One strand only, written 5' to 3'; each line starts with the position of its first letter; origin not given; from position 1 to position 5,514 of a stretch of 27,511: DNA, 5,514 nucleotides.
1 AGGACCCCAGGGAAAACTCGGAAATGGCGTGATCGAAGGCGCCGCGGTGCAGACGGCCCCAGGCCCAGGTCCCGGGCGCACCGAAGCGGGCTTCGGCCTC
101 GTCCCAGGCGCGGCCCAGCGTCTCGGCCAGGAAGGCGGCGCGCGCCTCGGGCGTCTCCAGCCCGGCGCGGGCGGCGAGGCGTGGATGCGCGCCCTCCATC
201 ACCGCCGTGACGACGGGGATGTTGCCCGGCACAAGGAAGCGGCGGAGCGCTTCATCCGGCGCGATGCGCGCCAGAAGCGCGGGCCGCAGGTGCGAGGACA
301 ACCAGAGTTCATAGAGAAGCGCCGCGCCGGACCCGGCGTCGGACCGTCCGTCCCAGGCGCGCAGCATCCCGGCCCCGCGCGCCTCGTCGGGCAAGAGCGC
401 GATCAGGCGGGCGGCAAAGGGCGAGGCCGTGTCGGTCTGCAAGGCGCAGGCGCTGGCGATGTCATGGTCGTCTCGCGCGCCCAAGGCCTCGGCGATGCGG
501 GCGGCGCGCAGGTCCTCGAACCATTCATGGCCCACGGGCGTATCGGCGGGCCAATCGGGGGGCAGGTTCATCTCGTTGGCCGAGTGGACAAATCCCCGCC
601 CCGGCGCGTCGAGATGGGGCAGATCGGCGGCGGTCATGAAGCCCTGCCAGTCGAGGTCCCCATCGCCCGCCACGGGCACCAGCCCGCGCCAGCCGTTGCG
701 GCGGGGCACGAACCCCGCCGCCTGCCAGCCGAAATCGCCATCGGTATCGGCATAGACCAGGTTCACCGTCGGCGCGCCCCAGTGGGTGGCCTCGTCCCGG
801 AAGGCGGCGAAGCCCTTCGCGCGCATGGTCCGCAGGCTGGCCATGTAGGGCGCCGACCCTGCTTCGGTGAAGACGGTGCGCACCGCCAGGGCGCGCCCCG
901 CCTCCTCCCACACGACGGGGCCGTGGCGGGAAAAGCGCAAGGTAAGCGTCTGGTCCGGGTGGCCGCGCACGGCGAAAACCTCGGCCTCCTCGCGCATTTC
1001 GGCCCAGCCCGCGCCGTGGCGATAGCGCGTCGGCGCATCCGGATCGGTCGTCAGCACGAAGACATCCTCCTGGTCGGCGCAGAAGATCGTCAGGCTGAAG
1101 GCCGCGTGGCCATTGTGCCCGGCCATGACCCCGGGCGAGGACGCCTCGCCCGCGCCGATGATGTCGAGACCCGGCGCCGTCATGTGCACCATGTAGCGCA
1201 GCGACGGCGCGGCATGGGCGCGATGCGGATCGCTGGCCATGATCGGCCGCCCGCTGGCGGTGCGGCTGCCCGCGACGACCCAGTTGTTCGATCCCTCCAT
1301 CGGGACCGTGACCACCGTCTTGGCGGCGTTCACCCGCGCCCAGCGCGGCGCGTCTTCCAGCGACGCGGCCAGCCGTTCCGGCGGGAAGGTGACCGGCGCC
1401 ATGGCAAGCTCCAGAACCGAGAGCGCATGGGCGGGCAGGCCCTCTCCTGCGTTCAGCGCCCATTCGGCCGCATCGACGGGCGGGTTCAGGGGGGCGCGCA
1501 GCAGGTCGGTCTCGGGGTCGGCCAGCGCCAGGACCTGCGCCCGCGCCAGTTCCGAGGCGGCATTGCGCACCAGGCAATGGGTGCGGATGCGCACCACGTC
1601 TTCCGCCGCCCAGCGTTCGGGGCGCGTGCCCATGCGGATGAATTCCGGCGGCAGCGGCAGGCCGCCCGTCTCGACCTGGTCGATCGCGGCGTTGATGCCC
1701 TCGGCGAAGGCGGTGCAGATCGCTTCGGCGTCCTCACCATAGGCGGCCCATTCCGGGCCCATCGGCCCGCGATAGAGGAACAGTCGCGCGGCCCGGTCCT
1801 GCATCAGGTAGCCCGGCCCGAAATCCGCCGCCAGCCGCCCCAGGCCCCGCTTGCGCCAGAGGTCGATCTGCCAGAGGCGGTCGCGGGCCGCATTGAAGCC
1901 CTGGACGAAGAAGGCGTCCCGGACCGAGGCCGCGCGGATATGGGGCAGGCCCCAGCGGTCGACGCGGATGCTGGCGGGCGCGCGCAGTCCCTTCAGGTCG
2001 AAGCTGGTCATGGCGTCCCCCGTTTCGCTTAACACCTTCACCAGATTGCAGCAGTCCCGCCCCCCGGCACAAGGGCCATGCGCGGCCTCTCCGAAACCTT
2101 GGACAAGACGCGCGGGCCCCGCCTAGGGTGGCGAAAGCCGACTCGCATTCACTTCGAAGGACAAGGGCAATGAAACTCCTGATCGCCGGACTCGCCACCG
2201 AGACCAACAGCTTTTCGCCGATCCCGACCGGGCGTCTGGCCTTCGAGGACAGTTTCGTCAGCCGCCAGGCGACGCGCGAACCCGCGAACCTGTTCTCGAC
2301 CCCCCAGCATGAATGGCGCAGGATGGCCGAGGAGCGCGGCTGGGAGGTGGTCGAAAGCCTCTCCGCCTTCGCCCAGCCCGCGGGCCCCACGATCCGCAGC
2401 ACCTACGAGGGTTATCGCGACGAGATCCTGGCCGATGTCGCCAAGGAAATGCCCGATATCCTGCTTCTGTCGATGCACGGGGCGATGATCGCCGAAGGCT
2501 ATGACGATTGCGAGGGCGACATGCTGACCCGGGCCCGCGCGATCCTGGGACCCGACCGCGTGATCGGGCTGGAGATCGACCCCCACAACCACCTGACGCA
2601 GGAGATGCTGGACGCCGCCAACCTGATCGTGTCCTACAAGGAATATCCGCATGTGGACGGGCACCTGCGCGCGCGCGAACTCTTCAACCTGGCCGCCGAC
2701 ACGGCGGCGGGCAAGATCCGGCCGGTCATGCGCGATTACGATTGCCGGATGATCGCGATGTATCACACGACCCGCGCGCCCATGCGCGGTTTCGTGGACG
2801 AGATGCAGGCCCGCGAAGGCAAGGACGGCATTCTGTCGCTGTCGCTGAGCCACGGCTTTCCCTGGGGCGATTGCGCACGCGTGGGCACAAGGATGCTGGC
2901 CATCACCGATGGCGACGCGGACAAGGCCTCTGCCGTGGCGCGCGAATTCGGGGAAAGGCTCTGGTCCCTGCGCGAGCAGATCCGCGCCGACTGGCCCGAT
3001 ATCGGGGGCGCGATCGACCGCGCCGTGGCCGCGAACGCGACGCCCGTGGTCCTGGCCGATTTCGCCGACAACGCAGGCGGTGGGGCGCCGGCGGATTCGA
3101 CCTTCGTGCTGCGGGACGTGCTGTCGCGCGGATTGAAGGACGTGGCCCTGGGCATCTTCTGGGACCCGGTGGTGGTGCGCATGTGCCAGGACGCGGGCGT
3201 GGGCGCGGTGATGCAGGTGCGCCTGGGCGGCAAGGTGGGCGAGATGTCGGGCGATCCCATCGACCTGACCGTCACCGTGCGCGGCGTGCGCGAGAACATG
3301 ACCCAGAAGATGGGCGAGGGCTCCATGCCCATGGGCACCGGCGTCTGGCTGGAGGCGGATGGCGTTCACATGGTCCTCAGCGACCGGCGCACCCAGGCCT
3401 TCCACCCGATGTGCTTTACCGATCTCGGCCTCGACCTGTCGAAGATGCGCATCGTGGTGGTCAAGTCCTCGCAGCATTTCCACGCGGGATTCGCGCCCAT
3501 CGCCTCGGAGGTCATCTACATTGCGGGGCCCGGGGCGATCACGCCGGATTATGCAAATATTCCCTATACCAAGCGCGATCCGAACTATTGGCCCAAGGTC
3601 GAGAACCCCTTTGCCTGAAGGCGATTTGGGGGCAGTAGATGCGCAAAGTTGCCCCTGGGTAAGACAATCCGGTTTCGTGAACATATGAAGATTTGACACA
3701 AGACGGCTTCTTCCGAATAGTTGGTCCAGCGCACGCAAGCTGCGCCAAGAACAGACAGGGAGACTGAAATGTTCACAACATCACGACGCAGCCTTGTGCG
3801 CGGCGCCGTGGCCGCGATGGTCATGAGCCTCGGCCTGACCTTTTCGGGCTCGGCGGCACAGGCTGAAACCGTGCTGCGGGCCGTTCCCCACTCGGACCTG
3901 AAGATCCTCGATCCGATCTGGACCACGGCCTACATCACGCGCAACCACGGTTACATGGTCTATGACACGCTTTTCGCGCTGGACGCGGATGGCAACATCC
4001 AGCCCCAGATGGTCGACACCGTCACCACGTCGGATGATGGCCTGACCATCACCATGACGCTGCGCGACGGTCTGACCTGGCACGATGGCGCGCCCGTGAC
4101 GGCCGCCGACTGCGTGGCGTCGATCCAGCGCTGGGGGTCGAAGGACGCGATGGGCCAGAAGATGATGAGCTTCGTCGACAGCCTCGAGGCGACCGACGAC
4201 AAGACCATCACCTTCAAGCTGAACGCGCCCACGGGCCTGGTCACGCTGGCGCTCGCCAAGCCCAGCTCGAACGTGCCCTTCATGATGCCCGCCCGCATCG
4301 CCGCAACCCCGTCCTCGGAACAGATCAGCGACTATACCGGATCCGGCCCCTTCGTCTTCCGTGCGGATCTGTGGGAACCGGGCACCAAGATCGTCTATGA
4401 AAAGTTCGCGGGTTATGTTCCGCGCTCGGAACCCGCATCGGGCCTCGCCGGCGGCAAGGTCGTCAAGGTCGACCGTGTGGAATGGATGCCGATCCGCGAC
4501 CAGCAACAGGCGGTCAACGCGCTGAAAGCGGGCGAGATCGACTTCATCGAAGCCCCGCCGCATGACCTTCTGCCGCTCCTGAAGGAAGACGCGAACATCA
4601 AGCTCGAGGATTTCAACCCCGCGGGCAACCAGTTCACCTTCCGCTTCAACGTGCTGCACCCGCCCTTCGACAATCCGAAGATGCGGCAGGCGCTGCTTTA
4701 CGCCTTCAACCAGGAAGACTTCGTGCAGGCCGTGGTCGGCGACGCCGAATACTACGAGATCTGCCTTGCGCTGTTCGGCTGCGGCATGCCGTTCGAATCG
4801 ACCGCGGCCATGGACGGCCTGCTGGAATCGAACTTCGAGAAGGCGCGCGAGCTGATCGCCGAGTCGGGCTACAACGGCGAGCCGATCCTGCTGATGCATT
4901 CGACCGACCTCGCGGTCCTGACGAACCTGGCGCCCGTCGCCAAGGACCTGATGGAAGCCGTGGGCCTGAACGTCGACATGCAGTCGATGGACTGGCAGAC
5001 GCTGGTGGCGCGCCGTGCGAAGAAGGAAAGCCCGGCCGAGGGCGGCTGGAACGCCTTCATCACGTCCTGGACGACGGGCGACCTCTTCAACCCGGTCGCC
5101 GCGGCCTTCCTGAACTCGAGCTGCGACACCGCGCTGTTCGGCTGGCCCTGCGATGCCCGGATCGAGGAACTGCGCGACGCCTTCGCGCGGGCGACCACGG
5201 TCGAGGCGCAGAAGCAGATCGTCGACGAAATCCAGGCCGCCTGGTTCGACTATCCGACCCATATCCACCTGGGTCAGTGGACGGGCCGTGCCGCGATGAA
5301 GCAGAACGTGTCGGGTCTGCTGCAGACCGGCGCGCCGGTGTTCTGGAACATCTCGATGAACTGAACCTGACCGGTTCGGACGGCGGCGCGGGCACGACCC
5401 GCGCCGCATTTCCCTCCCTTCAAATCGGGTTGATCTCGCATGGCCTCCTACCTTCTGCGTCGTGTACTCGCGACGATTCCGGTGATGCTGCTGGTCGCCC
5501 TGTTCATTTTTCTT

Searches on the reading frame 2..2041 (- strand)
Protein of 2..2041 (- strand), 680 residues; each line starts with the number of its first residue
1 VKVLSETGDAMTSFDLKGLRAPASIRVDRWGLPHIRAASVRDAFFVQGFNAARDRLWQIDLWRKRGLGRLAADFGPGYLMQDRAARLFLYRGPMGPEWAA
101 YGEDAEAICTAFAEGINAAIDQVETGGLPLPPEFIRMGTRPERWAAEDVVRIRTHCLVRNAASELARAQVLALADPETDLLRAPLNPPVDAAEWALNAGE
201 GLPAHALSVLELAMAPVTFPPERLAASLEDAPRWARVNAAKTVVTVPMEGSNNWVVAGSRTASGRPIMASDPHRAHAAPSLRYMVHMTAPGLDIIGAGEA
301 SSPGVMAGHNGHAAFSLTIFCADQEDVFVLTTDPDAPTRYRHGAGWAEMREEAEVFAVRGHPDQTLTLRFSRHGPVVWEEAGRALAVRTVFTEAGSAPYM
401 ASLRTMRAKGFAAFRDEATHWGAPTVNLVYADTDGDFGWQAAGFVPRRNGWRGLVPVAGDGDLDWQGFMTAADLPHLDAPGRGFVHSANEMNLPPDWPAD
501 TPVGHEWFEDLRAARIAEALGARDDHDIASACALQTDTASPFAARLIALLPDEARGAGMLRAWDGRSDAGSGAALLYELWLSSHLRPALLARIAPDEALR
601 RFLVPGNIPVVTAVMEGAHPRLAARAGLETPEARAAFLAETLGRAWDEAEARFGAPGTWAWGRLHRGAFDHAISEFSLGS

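Call 15: search_protein_families(library=pfam, proteins=[window:2-2041:-], max_evalue=0.00001)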
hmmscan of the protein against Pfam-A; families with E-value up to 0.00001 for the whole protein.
window:2-2041:- (680 aa): 1 family
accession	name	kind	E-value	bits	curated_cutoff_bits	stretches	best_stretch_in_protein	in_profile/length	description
PF01804.23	Penicil_amidase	-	3.3e-156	522.6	21.3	1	22-676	1-590/675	Penicillin amidase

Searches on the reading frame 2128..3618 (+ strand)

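Call 15: search_protein_families(library=pfam, proteins=[window:2128-3618:+], max_evalue=0.00001)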
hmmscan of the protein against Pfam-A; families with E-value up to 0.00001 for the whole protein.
window:2128-3618:+ (496 aa): 2 families
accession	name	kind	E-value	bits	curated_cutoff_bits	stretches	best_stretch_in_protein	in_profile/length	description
PF07364.17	DUF1485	-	1.5e-79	267.8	22.8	1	16-299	1-289/290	Metallopeptidase family M81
PF07171.17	MlrC_C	-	8.8e-55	186.1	27.2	1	309-482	1-178/178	MlrC C-terminus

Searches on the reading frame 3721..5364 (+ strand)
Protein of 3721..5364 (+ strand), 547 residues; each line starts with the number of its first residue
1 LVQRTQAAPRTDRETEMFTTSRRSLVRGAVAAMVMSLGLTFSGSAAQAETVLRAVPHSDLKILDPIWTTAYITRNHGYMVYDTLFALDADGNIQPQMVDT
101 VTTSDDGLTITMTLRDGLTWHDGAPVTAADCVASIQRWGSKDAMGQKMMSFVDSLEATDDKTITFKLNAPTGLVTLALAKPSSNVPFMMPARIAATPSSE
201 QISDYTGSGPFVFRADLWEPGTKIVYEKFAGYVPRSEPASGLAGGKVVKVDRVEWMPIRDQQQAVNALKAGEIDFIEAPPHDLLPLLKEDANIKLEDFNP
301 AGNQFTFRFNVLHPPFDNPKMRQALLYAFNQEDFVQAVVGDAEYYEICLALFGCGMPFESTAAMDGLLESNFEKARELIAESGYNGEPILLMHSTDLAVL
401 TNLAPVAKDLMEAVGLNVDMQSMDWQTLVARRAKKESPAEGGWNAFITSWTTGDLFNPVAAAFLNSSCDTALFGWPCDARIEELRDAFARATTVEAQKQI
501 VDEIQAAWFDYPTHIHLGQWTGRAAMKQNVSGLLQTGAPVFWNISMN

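Call 15: search_protein_families(library=pfam, proteins=[window:3721-5364:+], max_evalue=0.00001)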
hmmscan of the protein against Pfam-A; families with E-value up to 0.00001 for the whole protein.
window:3721-5364:+ (547 aa): 1 family
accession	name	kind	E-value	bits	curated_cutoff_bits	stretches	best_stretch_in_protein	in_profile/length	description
PF00496.27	SBP_bac_5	-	1.8e-70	238.4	32.4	1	93-455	2-351/368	Bacterial extracellular solute-binding proteins, family 5 Middle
